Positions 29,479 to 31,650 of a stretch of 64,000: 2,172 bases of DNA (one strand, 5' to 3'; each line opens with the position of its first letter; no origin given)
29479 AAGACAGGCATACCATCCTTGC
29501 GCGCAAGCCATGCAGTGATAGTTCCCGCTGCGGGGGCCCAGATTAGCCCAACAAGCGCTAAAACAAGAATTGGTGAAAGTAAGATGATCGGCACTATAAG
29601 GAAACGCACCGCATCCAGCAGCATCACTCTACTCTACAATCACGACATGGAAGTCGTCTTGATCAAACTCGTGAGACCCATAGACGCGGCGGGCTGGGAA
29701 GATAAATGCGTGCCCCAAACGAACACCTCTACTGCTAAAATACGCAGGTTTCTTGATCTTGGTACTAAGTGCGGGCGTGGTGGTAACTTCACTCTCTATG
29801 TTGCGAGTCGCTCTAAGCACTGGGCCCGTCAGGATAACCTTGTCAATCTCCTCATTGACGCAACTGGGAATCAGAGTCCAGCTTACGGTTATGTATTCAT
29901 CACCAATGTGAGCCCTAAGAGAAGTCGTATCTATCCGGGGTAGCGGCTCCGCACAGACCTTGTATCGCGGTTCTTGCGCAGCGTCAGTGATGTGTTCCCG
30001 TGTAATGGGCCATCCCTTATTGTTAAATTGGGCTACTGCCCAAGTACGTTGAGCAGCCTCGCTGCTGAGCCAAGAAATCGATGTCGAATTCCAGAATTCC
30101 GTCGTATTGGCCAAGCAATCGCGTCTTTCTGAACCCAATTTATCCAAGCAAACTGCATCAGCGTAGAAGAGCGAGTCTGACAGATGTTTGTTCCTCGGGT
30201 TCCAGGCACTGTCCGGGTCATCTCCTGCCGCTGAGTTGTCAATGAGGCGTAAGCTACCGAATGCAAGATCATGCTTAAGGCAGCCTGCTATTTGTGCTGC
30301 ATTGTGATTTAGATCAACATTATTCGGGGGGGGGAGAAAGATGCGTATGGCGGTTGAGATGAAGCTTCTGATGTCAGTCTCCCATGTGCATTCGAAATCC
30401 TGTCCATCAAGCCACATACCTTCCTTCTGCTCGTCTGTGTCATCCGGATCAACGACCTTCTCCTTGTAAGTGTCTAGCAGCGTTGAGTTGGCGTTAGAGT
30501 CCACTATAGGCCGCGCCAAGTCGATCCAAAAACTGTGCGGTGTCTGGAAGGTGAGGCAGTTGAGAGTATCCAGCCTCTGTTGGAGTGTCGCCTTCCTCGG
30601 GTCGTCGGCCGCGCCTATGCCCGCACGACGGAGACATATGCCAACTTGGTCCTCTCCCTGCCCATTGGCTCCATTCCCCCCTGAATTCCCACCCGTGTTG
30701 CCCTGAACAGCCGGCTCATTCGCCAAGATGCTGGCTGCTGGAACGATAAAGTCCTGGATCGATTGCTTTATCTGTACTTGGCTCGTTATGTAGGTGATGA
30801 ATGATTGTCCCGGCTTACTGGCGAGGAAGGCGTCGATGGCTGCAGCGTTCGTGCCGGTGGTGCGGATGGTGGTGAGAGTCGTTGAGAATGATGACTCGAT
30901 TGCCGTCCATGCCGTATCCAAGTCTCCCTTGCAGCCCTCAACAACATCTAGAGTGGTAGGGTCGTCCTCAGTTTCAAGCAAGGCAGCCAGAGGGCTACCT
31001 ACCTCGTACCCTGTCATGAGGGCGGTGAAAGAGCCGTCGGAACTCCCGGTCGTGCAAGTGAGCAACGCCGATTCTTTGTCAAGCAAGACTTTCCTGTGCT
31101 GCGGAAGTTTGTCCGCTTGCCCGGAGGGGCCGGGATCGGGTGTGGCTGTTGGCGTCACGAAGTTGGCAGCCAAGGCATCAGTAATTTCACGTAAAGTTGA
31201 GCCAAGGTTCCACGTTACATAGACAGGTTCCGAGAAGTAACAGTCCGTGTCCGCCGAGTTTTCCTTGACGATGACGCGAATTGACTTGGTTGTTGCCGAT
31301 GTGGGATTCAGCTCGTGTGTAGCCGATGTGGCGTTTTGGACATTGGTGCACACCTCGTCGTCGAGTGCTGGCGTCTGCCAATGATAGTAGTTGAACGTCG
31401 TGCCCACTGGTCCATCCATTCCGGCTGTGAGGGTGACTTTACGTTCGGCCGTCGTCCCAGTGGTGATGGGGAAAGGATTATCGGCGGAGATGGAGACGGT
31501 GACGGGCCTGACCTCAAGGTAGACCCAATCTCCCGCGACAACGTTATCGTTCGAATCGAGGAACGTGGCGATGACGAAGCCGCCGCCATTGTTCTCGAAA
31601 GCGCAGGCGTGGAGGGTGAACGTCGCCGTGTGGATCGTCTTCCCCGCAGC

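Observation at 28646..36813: ICE-borne polymorphic-toxin-like locus: giant FN3 stalk + enzymatic tip + coupled membrane gene + orphan cassettes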

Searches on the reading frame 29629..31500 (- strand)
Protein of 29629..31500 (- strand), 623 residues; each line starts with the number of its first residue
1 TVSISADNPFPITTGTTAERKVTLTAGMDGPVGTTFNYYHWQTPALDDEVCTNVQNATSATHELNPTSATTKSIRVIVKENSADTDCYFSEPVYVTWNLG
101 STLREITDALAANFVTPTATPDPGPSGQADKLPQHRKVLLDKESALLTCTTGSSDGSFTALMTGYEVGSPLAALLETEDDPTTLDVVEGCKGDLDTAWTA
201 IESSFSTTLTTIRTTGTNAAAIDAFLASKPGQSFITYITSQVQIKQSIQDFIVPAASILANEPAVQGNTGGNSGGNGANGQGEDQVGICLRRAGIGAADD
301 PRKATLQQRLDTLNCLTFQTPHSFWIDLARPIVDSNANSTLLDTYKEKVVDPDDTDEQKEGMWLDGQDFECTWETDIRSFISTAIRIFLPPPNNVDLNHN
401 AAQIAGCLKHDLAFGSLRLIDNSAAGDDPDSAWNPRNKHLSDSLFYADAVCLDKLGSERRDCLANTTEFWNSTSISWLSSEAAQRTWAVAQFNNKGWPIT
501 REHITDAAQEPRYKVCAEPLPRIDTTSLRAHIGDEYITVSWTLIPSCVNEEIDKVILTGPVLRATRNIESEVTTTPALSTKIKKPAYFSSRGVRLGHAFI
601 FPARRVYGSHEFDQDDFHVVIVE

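Call 7: search_protein_families(library=pfam, proteins=[window:29629-31500:-], max_evalue=10)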
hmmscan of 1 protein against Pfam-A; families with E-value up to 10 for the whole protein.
window:29629-31500:- (623 aa): 0 families

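Call 11: find_homologous_proteins(query=window:29629-31500:-, max_evalue=0.001)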
Query window:29629-31500:- (623 aa): 11 proteins with E <= 0.001 among 8000 candidates.
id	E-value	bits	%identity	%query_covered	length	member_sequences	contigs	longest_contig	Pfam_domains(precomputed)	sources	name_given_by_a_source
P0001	3.2e-150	520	46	99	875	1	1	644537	PF00028.24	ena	-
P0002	3.3e-99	351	42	84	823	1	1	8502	PF00041.28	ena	-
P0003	2.2e-82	295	38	90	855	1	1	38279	PF00028.24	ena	-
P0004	9.4e-63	231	54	41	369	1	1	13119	-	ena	-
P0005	1.4e-28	118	30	53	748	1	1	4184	PF22352.3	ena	-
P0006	1.2e-18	85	25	88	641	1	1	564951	-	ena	-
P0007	1.1e-15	75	31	40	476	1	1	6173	-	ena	-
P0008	2.8e-15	74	28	45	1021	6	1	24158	-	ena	-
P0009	3.8e-14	70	28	42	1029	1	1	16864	-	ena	-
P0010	4.4e-10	57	27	38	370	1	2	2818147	-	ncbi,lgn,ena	-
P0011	9.3e-4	36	24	60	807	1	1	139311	-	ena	-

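Call 14: find_encoding_contigs(protein=P0001, flank=8000, max_places=3)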
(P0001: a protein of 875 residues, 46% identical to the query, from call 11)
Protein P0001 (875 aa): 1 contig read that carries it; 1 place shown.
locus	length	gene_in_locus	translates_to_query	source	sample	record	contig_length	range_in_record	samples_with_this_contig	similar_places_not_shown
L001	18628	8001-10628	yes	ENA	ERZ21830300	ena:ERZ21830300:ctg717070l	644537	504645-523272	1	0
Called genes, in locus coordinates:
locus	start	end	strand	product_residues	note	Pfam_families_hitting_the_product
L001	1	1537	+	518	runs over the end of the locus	PF11376:DUF3179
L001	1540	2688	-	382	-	PF08331:QueG_DUF1730, PF13187:Fer4_9 (faint), PF14697:Fer4_21 (faint), PF13484:Fer4_16, PF03130:HEAT_PBS (faint), PF13646:HEAT_2, PF13513:HEAT_EZ (faint)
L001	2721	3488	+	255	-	PF18754:Nmad3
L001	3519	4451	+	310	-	PF00288:GHMP_kinases_N, PF08544:GHMP_kinases_C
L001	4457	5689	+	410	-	PF00696:AA_kinase, PF01842:ACT, PF22468:ACT_9 (weak), PF13840:ACT_7, PF22468:ACT_9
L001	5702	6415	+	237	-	PF13641:Glyco_tranf_2_3, PF00535:Glycos_transf_2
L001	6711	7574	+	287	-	PF14559:TPR_19 (faint)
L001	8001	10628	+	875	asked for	PF00028:Cadherin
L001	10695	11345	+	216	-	-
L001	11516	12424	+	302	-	PF00005:ABC_tran, PF13304:AAA_21 (weak), PF27102:NodI_C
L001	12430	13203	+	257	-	PF01061:ABC2_membrane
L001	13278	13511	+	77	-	PF02604:PhdYeFM_antitox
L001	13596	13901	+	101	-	PF01850:PIN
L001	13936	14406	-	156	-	-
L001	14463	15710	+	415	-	PF07690:MFS_1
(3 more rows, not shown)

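Call 15: find_encoding_contigs(protein=P0003, flank=8000, max_places=3)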
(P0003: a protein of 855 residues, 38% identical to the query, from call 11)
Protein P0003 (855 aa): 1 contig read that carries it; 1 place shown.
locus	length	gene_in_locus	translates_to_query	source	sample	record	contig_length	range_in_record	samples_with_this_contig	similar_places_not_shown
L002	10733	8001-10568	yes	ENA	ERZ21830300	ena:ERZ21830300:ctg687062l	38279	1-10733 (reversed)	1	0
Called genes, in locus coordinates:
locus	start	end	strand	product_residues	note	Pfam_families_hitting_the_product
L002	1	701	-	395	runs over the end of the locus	PF02771:Acyl-CoA_dh_N, PF02770:Acyl-CoA_dh_M, PF00441:Acyl-CoA_dh_1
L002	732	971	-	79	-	PF01037:AsnC_trans_reg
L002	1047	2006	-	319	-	PF02129:Peptidase_S15, PF20434:BD-FAE (faint), PF00561:Abhydrolase_1, PF12146:Hydrolase_4, PF12697:Abhydrolase_6, PF00326:Peptidase_S9, PF01738:DLH (faint)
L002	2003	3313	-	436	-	PF03453:MoeA_N, PF00994:MoCF_biosynth, PF03454:MoeA_C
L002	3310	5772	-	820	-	PF01588:tRNA_bind, PF03483:B3_4, PF03484:B5, PF17759:tRNA_synthFbeta, PF03147:FDX-ACB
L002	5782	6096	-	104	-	-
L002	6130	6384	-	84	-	-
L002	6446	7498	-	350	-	PF02912:Phe_tRNA-synt_N, PF01409:tRNA-synt_2d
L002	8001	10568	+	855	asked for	PF00028:Cadherin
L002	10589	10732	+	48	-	?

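Call 19: find_encoding_contigs(protein=P0010, flank=6000, max_places=3)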
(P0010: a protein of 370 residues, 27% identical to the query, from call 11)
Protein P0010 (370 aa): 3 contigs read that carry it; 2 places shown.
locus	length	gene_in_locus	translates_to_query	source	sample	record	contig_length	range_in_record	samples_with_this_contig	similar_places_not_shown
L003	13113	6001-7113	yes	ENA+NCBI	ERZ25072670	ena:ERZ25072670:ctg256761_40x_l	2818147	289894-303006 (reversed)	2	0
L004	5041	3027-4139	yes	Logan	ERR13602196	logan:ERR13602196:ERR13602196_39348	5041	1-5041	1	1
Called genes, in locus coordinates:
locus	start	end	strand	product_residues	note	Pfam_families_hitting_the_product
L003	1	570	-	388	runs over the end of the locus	PF02746:MR_MLE_N, PF13378:MR_MLE_C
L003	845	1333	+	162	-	-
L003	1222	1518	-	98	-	-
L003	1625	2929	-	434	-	PF07690:MFS_1, PF12832:MFS_1_like (weak), PF07690:MFS_1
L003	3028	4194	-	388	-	PF02746:MR_MLE_N, PF13378:MR_MLE_C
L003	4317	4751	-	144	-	PF10825:DUF2752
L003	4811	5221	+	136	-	PF13240:Zn_Ribbon_1 (weak), PF04505:CD225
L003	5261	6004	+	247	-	-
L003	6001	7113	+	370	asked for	-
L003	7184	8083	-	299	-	PF13563:2_5_RNA_ligase2, PF02834:LigT_PEase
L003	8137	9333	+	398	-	PF13378:MR_MLE_C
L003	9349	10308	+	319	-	PF18854:baeRF_family10, PF03464:eRF1_2, PF18859:acVLRF1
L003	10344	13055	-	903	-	-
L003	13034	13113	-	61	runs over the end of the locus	-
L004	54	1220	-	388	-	PF02746:MR_MLE_N, PF13378:MR_MLE_C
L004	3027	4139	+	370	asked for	-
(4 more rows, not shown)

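Call 20: find_encoding_contigs(protein=P0006, flank=6000, max_places=3)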
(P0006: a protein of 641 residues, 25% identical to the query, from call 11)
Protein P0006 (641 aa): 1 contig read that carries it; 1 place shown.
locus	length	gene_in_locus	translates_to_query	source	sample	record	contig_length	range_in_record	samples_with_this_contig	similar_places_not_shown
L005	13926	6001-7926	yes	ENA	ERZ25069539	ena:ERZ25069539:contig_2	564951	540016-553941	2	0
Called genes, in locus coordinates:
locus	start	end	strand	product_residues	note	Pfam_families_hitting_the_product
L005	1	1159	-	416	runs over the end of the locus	-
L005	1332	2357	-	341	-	PF03706:LPG_synthase_TM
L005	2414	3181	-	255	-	PF02527:GidB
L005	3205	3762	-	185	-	PF13302:Acetyltransf_3, PF13420:Acetyltransf_4 (weak), PF13523:Acetyltransf_8, PF00583:Acetyltransf_1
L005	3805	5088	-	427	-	PF03825:Nuc_H_symport, PF07690:MFS_1, PF12832:MFS_1_like, PF03137:OATP (weak), PF07690:MFS_1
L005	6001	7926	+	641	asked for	-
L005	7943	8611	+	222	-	-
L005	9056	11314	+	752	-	PF00041:fn3 (faint)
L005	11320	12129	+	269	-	-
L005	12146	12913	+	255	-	-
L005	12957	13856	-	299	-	PF02423:OCD_Mu_crystall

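Call 21: find_encoding_contigs(protein=P0008, flank=6000, max_places=3)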
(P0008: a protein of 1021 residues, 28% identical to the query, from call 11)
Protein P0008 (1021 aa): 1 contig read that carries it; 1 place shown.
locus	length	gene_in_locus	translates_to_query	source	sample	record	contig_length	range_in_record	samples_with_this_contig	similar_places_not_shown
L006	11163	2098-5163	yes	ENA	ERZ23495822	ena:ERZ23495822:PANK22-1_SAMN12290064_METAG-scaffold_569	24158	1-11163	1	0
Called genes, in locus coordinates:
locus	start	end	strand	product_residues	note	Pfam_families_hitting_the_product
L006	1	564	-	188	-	?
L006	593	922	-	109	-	PF03992:ABM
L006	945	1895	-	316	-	PF00296:Bac_luciferase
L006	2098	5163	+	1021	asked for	-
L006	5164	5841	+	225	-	-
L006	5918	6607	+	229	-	-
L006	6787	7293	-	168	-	PF05942:PaREP1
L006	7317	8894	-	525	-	PF00389:2-Hacid_dh, PF02826:2-Hacid_dh_C, PF19304:PGDH_inter, PF01842:ACT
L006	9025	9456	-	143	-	-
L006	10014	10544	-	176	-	-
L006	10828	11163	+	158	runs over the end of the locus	-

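Call 26: search_solved_structures(query=A1, max_evalue=10, show_alignments=2)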
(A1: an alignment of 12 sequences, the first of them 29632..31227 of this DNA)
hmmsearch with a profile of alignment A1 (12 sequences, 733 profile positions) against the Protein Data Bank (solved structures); distinct sequences matched with E-value up to 10: 5.
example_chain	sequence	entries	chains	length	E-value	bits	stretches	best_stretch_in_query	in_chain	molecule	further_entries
8d3a_H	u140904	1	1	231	0.012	17.3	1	33-161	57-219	DH475 Fab heavy chain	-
1una_A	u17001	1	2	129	0.46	12.1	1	141-197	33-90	GA UNASSEMBLED COAT PROTEIN DIMER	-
8qpx_A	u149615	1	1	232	0.46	12.1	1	182-231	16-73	Receptor tyrosine kinase (Fragment)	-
1gav_A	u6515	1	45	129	0.51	12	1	141-197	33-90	BACTERIOPHAGE GA PROTEIN CAPSID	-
8ovq_A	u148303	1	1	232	0.62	11.7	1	182-232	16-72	Cell recognition molecule, long form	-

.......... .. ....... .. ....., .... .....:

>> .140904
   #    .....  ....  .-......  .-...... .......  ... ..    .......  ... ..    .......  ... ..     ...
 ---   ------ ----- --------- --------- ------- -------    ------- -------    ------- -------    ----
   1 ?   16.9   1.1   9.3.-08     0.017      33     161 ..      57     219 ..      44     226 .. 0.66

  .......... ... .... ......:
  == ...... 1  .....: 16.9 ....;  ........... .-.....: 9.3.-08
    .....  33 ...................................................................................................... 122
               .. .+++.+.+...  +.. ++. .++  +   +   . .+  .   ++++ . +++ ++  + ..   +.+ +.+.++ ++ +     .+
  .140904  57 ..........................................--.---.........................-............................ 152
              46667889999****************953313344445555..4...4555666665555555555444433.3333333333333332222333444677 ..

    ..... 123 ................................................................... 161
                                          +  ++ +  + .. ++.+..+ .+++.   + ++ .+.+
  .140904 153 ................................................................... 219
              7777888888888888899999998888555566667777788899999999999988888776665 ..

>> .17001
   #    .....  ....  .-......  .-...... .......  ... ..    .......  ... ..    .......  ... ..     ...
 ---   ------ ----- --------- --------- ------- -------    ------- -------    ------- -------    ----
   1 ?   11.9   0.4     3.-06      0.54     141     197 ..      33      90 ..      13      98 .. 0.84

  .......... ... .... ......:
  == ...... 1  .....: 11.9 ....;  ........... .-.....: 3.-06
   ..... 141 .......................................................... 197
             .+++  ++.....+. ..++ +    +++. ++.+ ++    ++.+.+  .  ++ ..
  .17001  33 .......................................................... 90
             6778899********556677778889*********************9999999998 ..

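Call 34: predict_structure(alignment_id=A1)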
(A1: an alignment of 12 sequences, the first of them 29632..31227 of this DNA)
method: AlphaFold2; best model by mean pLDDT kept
length: 532 residues; sequences in the alignment: 12
mean_pLDDT: 62.3   pTM: 0.47
mean pLDDT of the five models: 62.3, 53.2, 51.8, 49.5, 47.6
residues with pLDDT >= 90: 0; 70-90: 203; 50-70: 197; < 50: 132
segments of 3 or more residues with pLDDT < 50: 1-6, 25-38, 162-192, 266-279, 281-288, 298-307, 332-334, 374-377, 381-401, 471-481
pLDDT, mean of each block of 10 residues (from residue 1): 43 73 49 43 76 77 62 71 75 61 85 86 81 78 78 65 40 27 27 59 69 75 77 69 59 52 52 46 44 50 47 69 65 52 74 67 57 52 46 46 61 72 73 80 81 70 63 45 64 66 71 67 67 65
secondary structure, 60 per line:
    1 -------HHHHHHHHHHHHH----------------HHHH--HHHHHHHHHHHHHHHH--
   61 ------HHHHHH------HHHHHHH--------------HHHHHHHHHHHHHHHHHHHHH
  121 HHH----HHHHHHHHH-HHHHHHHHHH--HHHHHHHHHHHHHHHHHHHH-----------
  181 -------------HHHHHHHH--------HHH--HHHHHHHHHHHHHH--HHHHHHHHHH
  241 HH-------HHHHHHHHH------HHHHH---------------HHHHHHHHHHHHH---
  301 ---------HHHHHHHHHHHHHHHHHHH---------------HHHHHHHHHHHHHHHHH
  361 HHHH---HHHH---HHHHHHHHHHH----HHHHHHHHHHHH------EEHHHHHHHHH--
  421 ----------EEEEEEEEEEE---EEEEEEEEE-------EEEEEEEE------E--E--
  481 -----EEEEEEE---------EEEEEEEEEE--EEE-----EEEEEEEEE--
elements in order: H8-20 H37-40 H43-58 H67-72 H79-85 H100-123 H128-136 H138-147 H150-169 H194-201 H215-228 H231-242 H250-258 H265-269 H285-297 H310-328 H344-364 H368-371 H375-385 H390-401 H410-418 E431-441 E445-453 E461-468 E486-492 E502-511 E514-516 E522-530

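Call 38: fold_search(model_id=the predicted structure, library=pdb)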
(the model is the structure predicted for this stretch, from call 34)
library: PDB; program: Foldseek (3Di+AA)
matches with E <= 10: 880; with E <= 0.001: 0
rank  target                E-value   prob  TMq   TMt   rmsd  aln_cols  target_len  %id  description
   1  2x42                  7.7e-02  0.60  0.10  0.08   8.3       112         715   11  Structure of beta-glucosidase 3B from Thermotoga neapolitana in complex with alpha-D-glucose (released 2010-02-09)
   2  6u7j_A                1.8e-01  0.99  0.13  0.12   4.1        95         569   13  Uncultured Clostridium sp. Beta-glucuronidase (released 2019-10-30)
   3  6z2d                  2.0e-01  0.87  0.13  0.19   5.8       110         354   12  Crystal structure of wild type OgpA from Akkermansia muciniphila in P 41 21 2 (released 2020-09-30)
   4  6u7j_B                2.2e-01  0.96  0.12  0.11   4.9        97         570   11  Uncultured Clostridium sp. Beta-glucuronidase (released 2019-10-30)
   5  3jcr_C                2.2e-01  0.16  0.13  0.05  21.6       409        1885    9  3D structure determination of the human*U4/U6.U5* tri-snRNP complex (released 2016-03-09)
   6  8pb1_C                2.6e-01  1.00  0.14  0.37   3.1       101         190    6  Cryo-EM structure of a pre-dimerized murine IL-12 complete extracellular signaling complex (Class 1), obtained after l (released 2024-02-07)
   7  5c71_A                2.9e-01  0.97  0.14  0.13   4.5       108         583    9  The structure of Aspergillus oryzae a-glucuronidase complexed with glycyrrhetinic acid monoglucuronide (released 2016-06-29)
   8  6z2q_A                2.9e-01  0.80  0.13  0.19   5.9       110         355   12  Crystal structure of wild type OgpA from Akkermansia muciniphila in complex with an O-glycopeptide (GalGalNAc-TS) prod (released 2020-09-30)
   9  9npf_F                3.2e-01  0.97  0.16  0.12   4.1       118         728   11  Crystal structure of the inactive conformation of a glycoside hydrolase (CapGH2b) from the GH2 family in the space gro (released 2025-11-12)
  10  9npl_C                3.3e-01  0.96  0.14  0.11   4.3       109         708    8  Crystal structure of the inactive conformation of a glycoside hydrolase (CapGH2b - E553Q Mutant) from the GH2 family i (released 2025-11-12)
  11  6z2o                  3.3e-01  0.82  0.14  0.19   5.6       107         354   12  Crystal structure of wild type OgpA from Akkermansia muciniphila in P 21 21 21 (released 2020-09-30)
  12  8dhw_B                3.5e-01  0.94  0.14  0.12   5.0       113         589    9  Treponema lecithinolyticum beta-glucuronidase in complex with a UNC4917-glucuronide conjugate (released 2023-05-17)
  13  7u01_A                3.5e-01  0.84  0.12  0.44   5.8       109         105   12  Structure of CD148 fibronectin type III domain 2 (released 2023-02-22)
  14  8cr5_B                3.5e-01  0.80  0.12  0.43   6.2       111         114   14  Murine Interleukin-12 receptor beta 1 domain 1 in complex with murine Interleukin-12 beta. (released 2024-02-07)
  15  9npn_F                3.6e-01  0.96  0.15  0.12   4.3       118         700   10  Crystal structure of the inactive conformation of a glycoside hydrolase (CapGH2b - E465A Mutant) from the GH2 family i (released 2025-11-12)
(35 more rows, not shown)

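Call 54: search_protein_families(library=pfam, proteins=[P0005, P0007], max_evalue=10)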
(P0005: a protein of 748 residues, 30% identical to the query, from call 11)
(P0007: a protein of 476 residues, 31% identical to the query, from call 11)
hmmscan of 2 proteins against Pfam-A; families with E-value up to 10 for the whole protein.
P0005 (748 aa): 2 families
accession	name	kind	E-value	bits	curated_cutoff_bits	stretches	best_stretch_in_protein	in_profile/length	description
PF22352.2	K319L-like_PKD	-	2.1e-07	31.3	27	2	186-244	11-71/84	K319L-like, PKD domain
PF23272.1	DUF7075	-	0.25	11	23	1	237-276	73-112/280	Domain of unknown function (DUF7075)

P0007 (476 aa): 1 family
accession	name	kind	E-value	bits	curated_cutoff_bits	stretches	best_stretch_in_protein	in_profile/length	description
PF09372.15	PRANC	-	0.11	13.2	25.8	1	176-218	45-85/97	PRANC domain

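Call 65: find_encoding_contigs(protein=P0004, flank=10000, max_places=3)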
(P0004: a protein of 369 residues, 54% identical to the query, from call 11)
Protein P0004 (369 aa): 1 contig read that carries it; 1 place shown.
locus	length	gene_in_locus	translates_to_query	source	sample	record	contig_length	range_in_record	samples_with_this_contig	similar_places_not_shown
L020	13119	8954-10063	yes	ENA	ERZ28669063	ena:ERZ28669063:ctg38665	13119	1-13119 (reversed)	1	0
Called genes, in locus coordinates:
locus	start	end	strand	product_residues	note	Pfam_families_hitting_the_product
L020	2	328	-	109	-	?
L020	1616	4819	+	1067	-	PF01108:Tissue_fac (faint), PF00041:fn3 (weak)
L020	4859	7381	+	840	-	PF01108:Tissue_fac (faint), PF00041:fn3, PF16656:Pur_ac_phosph_N (faint), PF25059:FN3_DSCAM-DSCAML_C (faint), PF03160:Calx-beta (faint), PF00041:fn3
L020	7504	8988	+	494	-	PF05345:He_PIG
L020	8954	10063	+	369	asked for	-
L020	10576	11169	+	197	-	-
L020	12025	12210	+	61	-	-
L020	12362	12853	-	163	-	PF13814:Replic_Relax (weak)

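Call 76: search_protein_families(library=ncbifam, proteins=[window:29632-31500:-, P0010, P0008, L003:5261-6004:+], max_evalue=0.1)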
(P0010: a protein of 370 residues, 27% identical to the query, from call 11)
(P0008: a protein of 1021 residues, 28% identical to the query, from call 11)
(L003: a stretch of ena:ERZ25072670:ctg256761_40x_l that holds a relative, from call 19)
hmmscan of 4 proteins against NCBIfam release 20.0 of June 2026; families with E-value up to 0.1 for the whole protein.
window:29632-31500:- (623 aa): 0 families

P0010 (370 aa): 0 families

P0008 (1021 aa): 0 families

L003:5261-6004:+ (247 aa): 0 families
